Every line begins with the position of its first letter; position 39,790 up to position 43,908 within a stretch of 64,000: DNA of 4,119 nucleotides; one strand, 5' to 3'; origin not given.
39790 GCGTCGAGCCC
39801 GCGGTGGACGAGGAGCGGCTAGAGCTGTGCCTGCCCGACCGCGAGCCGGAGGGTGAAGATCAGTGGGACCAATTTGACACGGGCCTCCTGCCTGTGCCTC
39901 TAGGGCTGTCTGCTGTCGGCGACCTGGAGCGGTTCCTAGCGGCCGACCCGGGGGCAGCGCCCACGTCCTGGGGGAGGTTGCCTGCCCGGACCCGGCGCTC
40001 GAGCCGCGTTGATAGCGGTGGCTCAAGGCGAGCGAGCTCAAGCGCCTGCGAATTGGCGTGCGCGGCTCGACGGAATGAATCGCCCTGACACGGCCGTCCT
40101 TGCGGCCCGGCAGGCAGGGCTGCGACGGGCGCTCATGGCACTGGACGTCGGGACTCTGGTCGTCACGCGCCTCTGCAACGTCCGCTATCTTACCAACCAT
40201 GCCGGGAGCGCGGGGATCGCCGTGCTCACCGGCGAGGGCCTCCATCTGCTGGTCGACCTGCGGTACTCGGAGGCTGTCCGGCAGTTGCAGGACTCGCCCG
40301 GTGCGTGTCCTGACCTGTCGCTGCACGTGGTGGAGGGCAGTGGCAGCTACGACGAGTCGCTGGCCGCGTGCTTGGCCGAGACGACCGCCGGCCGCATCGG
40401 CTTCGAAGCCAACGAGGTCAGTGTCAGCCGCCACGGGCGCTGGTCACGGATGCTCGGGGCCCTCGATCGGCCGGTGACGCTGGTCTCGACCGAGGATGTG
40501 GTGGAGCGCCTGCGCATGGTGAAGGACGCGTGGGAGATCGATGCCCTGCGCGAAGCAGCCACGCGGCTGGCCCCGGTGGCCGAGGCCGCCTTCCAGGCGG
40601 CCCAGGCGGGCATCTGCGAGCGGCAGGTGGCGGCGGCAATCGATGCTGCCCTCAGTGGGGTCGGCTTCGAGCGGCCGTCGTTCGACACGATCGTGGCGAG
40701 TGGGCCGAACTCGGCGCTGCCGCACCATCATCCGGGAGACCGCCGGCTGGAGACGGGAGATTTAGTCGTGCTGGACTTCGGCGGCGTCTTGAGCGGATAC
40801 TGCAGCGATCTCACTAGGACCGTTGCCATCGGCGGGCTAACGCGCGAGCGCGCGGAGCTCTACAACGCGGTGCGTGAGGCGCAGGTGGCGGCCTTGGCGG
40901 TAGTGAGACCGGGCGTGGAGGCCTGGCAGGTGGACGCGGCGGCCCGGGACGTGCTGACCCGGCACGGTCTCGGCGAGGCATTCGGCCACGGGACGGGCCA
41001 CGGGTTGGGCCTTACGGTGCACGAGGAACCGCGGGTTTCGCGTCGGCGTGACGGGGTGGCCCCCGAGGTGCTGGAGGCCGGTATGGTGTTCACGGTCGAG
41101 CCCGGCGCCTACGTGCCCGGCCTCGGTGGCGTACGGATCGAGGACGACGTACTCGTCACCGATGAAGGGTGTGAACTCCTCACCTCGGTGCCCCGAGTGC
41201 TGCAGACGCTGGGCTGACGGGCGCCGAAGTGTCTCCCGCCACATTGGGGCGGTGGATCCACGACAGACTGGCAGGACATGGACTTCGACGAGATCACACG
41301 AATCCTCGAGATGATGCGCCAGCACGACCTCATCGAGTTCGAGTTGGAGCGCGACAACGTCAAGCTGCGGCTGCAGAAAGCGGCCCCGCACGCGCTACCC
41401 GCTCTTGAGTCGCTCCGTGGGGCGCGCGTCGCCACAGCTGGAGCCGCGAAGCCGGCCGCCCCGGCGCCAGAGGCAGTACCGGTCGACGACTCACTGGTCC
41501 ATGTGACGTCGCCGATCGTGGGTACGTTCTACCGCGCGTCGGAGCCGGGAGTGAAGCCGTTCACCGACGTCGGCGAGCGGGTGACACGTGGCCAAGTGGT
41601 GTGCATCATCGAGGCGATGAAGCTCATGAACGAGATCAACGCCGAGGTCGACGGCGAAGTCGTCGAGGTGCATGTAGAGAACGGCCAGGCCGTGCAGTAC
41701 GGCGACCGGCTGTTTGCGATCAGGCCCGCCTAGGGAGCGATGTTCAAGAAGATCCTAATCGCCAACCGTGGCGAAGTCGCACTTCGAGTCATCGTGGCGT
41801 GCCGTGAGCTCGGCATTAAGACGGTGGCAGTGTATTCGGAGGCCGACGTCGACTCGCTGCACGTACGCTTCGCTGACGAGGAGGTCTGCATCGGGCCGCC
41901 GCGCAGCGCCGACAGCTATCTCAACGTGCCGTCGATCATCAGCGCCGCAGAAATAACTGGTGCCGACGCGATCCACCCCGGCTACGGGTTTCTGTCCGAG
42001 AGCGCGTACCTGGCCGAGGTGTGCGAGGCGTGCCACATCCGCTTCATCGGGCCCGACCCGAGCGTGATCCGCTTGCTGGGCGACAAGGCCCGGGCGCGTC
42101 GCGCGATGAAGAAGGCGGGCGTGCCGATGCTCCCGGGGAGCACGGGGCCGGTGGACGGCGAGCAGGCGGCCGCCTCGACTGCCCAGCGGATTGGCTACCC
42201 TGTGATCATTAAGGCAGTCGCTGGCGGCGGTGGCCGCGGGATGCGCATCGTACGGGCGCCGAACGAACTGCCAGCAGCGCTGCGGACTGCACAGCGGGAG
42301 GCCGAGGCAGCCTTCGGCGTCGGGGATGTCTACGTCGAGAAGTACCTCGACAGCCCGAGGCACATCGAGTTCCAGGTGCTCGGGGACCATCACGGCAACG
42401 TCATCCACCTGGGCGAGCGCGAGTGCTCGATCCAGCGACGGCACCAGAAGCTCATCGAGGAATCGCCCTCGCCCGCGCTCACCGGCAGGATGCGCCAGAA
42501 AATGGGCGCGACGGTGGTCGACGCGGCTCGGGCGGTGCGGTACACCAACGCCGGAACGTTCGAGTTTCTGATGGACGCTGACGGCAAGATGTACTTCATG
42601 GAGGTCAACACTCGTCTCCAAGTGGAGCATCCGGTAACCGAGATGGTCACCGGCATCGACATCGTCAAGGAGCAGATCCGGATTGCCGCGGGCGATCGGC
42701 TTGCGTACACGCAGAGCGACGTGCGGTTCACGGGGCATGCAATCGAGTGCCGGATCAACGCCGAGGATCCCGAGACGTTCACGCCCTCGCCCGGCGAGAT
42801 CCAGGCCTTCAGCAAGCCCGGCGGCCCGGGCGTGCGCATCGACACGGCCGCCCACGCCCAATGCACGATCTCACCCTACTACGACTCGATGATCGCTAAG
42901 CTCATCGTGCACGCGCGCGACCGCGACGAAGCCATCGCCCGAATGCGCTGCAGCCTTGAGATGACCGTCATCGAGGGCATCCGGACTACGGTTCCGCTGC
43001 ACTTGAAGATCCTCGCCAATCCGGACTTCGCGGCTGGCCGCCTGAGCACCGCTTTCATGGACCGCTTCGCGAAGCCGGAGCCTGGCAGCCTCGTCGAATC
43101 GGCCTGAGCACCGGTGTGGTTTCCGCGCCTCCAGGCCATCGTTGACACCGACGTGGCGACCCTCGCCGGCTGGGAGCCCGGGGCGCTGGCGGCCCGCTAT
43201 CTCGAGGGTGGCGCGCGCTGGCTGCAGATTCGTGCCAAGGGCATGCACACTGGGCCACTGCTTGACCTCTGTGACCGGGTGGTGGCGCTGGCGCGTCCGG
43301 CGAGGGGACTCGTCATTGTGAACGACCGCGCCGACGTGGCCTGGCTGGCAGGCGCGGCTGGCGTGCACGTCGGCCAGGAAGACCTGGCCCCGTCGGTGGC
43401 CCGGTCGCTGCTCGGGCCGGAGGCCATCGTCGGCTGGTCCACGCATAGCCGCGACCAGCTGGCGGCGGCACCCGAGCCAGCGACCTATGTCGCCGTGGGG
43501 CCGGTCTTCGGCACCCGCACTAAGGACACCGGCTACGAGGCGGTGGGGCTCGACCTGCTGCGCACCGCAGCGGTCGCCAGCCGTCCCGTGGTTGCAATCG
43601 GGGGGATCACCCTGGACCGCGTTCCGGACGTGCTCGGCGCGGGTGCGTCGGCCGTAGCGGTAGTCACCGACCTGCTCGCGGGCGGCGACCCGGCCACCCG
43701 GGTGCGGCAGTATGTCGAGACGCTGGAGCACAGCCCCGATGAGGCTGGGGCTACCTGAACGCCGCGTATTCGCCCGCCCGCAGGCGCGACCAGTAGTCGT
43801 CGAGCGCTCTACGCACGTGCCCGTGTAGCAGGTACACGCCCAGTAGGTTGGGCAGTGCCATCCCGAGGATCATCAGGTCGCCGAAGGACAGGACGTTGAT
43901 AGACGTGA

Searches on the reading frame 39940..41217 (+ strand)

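Call 17: search_protein_families(library=pfam, proteins=[window:39940-41217:+])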
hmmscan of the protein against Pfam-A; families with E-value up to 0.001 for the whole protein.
window:39940-41217:+ (425 aa): 2 families
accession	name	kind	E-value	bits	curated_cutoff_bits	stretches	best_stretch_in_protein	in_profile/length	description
PF00557.29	Peptidase_M24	-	8.6e-71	238.4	23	1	202-408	2-208/208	Metallopeptidase family M24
PF01321.24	Creatinase_N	-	3.1e-17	63.8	22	1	57-194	1-128/128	Creatinase/Prolidase N-terminal domain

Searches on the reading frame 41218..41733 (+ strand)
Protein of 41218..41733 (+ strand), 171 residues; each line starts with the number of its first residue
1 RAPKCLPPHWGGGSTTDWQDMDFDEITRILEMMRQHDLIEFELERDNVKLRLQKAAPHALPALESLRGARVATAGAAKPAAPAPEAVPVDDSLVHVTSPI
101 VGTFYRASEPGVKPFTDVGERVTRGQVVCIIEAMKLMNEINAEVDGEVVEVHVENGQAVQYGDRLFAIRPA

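Call 17: search_protein_families(library=pfam, proteins=[window:41218-41733:+])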
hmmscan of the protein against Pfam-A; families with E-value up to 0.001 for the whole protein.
window:41218-41733:+ (171 aa): 4 families
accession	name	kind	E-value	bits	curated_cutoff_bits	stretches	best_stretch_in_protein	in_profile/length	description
PF00364.28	Biotin_lipoyl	-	9.1e-22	77.1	22.1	1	95-168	2-73/73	Biotin-requiring enzyme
PF13533.13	Biotin_lipoyl_2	-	8.1e-07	29.2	29.8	1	140-168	3-31/32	Biotin-lipoyl like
PF01597.25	GCV_H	-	0.00024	21.4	22.2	1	117-152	40-75/122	Glycine cleavage H-protein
PF13437.12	HlyD_3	-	0.00033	21.8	22.2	0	140-170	2-32/106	HlyD family secretion protein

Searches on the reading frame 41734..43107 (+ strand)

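Call 17: search_protein_families(library=pfam, proteins=[window:41734-43107:+])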
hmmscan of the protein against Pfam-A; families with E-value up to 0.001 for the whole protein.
window:41734-43107:+ (457 aa): 6 families
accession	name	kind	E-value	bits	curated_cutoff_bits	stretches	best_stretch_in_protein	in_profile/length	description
PF02786.22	CPSase_L_D2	-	1.9e-79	266.5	19.8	1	117-324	1-209/211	Carbamoyl-phosphate synthase L chain, ATP binding domain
PF00289.28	Biotin_carb_N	-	2.1e-43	147.7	25.5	1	3-112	1-110/110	Biotin carboxylase, N-terminal domain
PF02785.25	Biotin_carb_C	-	4.4e-38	130.1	32.4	1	338-443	1-107/108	Biotin carboxylase C-terminal domain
PF07478.18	Dala_Dala_lig_C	-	1.2e-10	41.7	24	1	144-293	26-174/204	D-ala D-ala ligase C-terminus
PF02222.28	ATP-grasp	-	8.9e-08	32.4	27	1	140-294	16-162/179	ATP-grasp domain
PF02655.19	ATP-grasp_3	-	0.00019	22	23.2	0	116-296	2-158/160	ATP-grasp domain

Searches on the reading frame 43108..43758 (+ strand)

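Call 17: search_protein_families(library=pfam, proteins=[window:43108-43758:+])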
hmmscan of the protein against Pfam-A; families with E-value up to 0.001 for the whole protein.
window:43108-43758:+ (216 aa): 1 family
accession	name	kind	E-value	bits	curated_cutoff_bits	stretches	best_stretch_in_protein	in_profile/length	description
PF02581.23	TMP-TENI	-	4.2e-47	160.3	27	1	26-188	16-179/180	Thiamine monophosphate synthase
